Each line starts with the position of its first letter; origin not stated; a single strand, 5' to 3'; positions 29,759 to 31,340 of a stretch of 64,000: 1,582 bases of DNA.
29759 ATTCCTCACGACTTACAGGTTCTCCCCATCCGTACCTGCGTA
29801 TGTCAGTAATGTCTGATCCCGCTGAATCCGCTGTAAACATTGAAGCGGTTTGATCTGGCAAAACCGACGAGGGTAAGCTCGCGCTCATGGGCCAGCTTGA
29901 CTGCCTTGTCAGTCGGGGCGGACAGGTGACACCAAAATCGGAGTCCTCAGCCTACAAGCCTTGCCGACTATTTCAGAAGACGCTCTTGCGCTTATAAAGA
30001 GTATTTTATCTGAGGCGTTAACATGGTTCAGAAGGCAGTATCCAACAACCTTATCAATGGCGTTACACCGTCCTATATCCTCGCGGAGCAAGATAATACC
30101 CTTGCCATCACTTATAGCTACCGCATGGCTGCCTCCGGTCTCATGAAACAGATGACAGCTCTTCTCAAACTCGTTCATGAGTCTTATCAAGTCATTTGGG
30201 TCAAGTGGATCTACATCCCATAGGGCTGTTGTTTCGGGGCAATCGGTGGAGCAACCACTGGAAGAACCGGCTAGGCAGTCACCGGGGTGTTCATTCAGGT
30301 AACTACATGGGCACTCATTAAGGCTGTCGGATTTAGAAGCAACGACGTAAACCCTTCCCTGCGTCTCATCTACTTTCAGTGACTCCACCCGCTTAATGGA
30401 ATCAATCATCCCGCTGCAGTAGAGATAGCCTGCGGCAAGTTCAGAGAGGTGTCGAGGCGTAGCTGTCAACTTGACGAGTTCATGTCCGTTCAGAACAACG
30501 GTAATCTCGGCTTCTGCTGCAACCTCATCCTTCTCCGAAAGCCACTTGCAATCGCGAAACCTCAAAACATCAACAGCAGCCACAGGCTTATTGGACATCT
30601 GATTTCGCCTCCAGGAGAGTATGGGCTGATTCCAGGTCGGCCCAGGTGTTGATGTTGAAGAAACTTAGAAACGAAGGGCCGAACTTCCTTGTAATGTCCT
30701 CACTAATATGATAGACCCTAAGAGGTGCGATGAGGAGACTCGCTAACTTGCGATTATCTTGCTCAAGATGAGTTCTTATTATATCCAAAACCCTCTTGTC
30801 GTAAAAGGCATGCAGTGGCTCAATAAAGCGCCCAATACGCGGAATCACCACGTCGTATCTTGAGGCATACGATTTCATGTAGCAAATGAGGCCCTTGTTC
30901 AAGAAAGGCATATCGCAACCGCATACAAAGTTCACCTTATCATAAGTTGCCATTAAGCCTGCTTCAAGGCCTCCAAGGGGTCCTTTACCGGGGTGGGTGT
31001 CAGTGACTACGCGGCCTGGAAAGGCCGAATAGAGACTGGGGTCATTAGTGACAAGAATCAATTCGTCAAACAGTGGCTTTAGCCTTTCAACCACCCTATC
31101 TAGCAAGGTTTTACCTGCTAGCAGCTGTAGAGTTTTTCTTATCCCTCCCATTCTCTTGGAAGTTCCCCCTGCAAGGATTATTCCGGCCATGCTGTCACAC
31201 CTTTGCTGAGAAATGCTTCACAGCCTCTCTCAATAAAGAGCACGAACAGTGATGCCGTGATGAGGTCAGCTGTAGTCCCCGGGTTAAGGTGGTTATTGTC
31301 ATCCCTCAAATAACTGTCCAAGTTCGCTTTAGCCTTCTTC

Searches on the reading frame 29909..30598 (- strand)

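Call 75: search_protein_families(library=ncbifam, proteins=[window:29909-30598:-], max_evalue=1e-10)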
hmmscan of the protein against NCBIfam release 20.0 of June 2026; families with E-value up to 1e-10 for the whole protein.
window:29909-30598:- (229 aa): 2 families
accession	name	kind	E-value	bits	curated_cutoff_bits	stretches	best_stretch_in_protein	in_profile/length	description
TIGR00129.1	fdhD_narQ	equivalog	6.6e-38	130.4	140.9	1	23-224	2-198/237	formate dehydrogenase accessory sulfurtransferase FdhD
NF001943.0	PRK00724.1-2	equivalog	4e-36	124.4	269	1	5-224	4-235/274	formate dehydrogenase accessory sulfurtransferase FdhD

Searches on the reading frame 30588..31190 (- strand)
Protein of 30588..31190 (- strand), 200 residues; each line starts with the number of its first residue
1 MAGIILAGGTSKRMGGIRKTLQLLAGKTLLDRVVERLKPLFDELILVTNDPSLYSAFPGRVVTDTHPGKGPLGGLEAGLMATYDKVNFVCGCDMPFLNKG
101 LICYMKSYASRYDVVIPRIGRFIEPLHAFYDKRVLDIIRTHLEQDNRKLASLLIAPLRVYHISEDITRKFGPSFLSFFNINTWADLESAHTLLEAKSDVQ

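Call 75: search_protein_families(library=ncbifam, proteins=[window:30588-31190:-], max_evalue=1e-10)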
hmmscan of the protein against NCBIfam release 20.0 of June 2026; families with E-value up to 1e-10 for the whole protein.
window:30588-31190:- (200 aa): 10 families
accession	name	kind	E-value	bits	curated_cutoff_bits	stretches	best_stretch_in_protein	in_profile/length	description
NF011056.0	PRK14489.1-1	equivalog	2.6e-44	151.8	379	1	2-190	7-193/363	bifunctional molybdenum cofactor guanylyltransferase MobA/molybdopterin-guanine dinucleotide biosynthesis adaptor protein MobB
NF001457.0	PRK00317.1-3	equivalog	3.6e-31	108.2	164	1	1-192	2-196/200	molybdenum cofactor guanylyltransferase MobA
TIGR02665.1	molyb_mobA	equivalog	2.4e-29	102.7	151.85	1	2-186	2-185/186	molybdenum cofactor guanylyltransferase MobA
NF001855.0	PRK00576.1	equivalog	4.3e-18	65.6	205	1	1-155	7-166/197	molybdenum cofactor guanylyltransferase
NF002741.0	PRK02726.1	equivalog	4e-17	62.5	179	1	2-190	9-195/200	molybdenum cofactor guanylyltransferase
NF011058.0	PRK14489.1-3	exception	4.8e-16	58.2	820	1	1-188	9-200/382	molybdenum cofactor guanylyltransferase MobA, DUF3305 domain-containing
NF011057.0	PRK14489.1-2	subfamily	1.3e-13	51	541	1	2-195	8-200/363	bifunctional molybdenum cofactor guanylyltransferase MobA/molybdopterin-guanine dinucleotide biosynthesis adaptor protein MobB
NF001837.0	PRK00560.1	equivalog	9.9e-12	45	182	1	3-196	11-194/196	molybdenum cofactor guanylyltransferase MobA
TIGR03310.1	matur_MocA_YgfJ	equivalog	2.5e-11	43.9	186.45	1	3-117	2-125/188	molybdenum cofactor cytidylyltransferase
NF011059.0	PRK14490.1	equivalog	2.6e-11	43.3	354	1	2-164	182-347/374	bifunctional molybdenum cofactor guanylyltransferase MobA/molybdopterin-guanine dinucleotide biosynthesis adaptor protein MobB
